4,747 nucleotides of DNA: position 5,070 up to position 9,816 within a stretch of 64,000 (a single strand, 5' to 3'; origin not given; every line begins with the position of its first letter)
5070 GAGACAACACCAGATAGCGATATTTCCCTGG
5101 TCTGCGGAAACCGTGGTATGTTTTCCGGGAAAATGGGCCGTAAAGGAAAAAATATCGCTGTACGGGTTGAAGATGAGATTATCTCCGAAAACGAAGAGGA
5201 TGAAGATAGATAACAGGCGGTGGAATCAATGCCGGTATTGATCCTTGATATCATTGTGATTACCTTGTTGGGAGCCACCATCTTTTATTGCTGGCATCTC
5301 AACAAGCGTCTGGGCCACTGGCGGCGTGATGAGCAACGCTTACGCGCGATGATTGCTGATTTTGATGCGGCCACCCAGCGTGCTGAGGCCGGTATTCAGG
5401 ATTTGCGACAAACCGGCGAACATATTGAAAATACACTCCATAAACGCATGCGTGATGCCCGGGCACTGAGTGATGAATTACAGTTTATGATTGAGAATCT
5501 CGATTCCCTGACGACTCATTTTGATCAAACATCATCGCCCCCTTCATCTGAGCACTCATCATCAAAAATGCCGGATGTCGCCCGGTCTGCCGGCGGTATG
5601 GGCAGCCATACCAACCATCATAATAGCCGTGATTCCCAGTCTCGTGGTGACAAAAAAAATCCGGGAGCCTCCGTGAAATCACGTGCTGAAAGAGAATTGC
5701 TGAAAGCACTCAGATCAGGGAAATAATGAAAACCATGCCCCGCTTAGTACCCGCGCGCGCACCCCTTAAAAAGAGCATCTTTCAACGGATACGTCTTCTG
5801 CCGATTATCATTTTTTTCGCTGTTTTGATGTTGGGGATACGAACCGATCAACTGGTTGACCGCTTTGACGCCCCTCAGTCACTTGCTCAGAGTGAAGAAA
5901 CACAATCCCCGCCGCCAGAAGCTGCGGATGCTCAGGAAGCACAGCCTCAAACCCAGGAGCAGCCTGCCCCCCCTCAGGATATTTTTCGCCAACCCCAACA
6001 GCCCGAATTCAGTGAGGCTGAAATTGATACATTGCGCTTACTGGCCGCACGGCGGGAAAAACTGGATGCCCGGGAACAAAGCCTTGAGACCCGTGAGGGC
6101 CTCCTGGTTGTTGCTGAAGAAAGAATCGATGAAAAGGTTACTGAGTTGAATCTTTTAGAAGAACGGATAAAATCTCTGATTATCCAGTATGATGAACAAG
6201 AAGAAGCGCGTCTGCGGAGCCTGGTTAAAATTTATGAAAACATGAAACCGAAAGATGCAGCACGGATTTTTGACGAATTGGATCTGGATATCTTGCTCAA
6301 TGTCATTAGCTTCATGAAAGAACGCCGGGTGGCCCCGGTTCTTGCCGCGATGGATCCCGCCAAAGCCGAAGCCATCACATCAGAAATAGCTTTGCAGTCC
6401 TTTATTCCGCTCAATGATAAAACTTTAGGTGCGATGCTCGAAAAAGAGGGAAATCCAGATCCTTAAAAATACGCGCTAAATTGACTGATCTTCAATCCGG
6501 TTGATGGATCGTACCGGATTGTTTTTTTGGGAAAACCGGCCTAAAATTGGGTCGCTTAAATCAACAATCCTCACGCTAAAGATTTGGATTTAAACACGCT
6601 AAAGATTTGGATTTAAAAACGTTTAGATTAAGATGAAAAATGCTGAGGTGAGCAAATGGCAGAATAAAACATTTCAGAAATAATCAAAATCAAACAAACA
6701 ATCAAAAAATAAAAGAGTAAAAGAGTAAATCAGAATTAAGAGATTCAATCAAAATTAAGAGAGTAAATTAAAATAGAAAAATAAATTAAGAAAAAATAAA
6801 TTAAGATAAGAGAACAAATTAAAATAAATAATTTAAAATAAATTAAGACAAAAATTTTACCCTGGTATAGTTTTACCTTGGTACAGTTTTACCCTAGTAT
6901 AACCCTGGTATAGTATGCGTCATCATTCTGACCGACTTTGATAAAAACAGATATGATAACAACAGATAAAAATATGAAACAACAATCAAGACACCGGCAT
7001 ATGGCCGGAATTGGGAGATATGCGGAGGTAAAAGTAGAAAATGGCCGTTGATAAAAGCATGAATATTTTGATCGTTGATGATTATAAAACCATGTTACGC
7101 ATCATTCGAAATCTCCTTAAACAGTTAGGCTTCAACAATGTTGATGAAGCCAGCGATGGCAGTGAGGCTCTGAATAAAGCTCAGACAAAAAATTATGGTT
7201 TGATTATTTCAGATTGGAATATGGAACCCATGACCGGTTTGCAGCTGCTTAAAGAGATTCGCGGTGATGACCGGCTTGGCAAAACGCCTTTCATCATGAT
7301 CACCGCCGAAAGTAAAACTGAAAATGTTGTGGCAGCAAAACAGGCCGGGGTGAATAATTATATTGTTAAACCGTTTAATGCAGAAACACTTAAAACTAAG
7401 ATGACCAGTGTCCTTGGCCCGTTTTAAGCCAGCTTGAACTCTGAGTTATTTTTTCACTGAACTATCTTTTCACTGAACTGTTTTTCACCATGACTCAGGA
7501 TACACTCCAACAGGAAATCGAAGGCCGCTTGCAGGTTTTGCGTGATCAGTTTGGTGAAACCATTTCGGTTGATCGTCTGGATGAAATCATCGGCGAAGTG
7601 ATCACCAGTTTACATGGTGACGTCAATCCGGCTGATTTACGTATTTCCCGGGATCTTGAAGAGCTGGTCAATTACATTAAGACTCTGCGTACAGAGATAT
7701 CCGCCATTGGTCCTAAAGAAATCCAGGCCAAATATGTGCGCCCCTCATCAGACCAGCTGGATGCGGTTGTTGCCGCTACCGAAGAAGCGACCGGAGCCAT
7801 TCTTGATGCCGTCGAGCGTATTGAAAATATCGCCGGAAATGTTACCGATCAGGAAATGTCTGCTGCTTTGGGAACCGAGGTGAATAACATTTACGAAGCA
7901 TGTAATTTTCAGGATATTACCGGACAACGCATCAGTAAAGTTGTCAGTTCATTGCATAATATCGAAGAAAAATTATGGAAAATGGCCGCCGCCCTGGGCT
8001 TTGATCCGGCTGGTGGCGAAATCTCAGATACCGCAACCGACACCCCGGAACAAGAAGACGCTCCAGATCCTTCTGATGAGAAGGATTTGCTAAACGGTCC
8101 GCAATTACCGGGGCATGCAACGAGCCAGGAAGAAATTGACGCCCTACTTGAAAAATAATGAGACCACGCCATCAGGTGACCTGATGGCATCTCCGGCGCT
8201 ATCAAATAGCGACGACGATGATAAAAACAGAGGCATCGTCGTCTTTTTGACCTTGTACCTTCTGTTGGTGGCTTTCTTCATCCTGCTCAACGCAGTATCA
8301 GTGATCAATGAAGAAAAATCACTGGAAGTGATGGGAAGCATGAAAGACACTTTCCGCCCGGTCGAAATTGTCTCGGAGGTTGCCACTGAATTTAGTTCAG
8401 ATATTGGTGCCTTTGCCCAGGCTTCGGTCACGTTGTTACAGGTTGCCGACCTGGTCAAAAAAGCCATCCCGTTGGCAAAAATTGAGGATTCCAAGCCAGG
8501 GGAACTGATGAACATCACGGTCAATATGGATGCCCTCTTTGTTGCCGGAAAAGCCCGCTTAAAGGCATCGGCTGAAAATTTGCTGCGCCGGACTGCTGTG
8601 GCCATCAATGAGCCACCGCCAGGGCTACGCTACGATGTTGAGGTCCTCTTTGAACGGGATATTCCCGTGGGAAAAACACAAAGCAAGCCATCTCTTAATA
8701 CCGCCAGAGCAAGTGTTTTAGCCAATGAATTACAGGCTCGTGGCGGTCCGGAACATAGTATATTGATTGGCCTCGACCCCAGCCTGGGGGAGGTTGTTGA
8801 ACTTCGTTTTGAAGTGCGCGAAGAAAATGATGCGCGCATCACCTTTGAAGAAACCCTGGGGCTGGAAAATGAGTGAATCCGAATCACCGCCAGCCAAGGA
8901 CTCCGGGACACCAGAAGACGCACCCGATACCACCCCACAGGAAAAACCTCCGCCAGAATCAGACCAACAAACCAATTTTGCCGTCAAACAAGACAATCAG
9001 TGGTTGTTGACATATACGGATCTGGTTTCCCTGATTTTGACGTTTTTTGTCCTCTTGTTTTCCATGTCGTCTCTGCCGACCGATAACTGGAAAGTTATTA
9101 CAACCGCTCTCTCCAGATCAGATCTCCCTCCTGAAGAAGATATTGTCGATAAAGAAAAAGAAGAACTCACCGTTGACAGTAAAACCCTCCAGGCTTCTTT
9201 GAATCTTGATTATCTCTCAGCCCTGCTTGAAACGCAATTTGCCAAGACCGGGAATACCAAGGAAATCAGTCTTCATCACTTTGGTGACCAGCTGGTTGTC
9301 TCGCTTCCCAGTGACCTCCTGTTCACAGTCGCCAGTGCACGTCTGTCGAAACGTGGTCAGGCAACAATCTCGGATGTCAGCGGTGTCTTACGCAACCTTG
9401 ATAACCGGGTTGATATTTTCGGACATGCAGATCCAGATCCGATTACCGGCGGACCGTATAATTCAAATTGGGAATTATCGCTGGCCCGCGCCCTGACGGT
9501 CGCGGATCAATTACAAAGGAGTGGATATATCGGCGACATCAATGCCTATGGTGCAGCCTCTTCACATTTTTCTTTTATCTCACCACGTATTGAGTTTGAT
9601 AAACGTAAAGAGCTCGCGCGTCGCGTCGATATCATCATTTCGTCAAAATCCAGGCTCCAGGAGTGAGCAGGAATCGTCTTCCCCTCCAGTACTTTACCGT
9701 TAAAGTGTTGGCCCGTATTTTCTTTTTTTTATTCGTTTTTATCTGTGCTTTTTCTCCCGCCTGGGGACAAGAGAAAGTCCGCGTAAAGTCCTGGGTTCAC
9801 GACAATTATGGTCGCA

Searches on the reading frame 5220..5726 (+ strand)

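Call 18: search_protein_families(library=pfam, proteins=[window:5220-5726:+], max_evalue=0.01)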
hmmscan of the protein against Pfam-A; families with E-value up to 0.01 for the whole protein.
window:5220-5726:+ (168 aa): 3 families
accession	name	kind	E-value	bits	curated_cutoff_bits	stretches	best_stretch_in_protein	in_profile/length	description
PF20072.4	DUF6468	-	2.6e-20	72.8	26.9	1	35-101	2-68/76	Domain of unknown function (DUF6468)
PF17675.6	APG6_N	-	0.00064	20.6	45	1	26-105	50-129/132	Apg6 coiled-coil region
PF04108.17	ATG17_like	-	0.0032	17.4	43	1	37-105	124-193/355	Autophagy protein ATG17-like domain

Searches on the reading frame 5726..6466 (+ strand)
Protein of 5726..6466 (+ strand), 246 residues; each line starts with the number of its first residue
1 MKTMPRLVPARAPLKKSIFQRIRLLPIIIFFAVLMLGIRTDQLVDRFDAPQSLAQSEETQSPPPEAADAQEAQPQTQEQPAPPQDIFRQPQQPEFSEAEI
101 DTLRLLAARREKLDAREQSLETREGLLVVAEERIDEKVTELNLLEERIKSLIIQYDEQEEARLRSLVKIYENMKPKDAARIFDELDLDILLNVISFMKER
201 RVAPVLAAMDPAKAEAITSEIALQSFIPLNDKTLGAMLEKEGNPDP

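Call 5: search_protein_families(library=ncbifam, proteins=[window:5726-6466:+])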
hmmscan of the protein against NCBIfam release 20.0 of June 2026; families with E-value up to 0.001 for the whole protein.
window:5726-6466:+ (246 aa): 1 family
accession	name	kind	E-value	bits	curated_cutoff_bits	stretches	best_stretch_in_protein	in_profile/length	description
NF047368.1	collar_FlbB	equivalog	7.6e-08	32.4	110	1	94-198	51-160/193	periplasmic-type flagellar collar protein FlbB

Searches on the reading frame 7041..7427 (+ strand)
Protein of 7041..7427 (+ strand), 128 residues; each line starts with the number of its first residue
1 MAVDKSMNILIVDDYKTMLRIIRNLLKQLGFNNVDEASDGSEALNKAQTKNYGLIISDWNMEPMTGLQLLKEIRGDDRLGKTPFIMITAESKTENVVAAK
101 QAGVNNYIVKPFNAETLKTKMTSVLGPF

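Call 18: search_protein_families(library=pfam, proteins=[window:7041-7427:+], max_evalue=0.01)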
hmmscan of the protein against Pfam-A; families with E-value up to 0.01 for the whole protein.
window:7041-7427:+ (128 aa): 1 family
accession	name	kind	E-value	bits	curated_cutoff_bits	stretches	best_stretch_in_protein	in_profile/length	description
PF00072.30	Response_reg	-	5.1e-31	107.6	30.2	1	9-120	1-109/111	Response regulator receiver domain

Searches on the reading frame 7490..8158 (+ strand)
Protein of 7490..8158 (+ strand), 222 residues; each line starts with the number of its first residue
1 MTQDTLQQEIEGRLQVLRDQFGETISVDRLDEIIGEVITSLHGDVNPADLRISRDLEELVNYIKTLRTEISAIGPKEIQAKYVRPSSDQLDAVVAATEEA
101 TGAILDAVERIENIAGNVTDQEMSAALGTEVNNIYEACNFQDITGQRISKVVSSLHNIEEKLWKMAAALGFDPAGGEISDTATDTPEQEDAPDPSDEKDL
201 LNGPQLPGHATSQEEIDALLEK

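Call 18: search_protein_families(library=pfam, proteins=[window:7490-8158:+], max_evalue=0.01)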
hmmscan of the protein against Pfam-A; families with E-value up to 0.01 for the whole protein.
window:7490-8158:+ (222 aa): 1 family
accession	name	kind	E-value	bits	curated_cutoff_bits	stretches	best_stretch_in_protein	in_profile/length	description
PF04344.18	CheZ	-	3.2e-13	50.5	30.7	1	122-221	109-199/203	Chemotaxis phosphatase, CheZ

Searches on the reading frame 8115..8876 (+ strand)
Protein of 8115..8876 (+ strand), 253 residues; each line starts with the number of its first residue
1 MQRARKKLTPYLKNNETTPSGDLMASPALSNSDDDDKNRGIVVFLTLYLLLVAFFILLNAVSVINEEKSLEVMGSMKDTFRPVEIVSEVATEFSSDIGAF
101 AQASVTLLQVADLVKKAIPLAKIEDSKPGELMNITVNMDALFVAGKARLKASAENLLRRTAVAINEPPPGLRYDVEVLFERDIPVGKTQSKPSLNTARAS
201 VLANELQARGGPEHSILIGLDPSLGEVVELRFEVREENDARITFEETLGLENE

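Call 18: search_protein_families(library=pfam, proteins=[window:8115-8876:+], max_evalue=0.01)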
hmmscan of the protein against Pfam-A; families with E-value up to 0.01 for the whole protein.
window:8115-8876:+ (253 aa): 1 family
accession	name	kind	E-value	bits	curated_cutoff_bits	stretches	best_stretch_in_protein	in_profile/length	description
PF13677.11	MotB_plug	-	7e-06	26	24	1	47-80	25-58/58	Membrane MotB of proton-channel complex MotA/MotB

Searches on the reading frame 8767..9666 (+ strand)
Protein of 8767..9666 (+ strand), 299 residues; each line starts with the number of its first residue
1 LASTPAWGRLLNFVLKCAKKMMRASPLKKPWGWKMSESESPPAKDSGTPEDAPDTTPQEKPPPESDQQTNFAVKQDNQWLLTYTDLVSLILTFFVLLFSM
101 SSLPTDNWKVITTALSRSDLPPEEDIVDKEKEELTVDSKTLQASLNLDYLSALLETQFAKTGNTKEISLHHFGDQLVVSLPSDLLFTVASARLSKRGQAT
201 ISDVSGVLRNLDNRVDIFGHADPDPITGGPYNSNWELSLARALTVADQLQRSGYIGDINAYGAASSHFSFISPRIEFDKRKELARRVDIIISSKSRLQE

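Call 18: search_protein_families(library=pfam, proteins=[window:8767-9666:+], max_evalue=0.01)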
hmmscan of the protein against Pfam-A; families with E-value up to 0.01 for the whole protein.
window:8767-9666:+ (299 aa): 2 families
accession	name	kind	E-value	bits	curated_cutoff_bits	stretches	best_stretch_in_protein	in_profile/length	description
PF13677.11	MotB_plug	-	8.7e-12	44.9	24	1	76-116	15-55/58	Membrane MotB of proton-channel complex MotA/MotB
PF00691.25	OmpA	-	1.3e-09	38.7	27.2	1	185-256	1-71/98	OmpA family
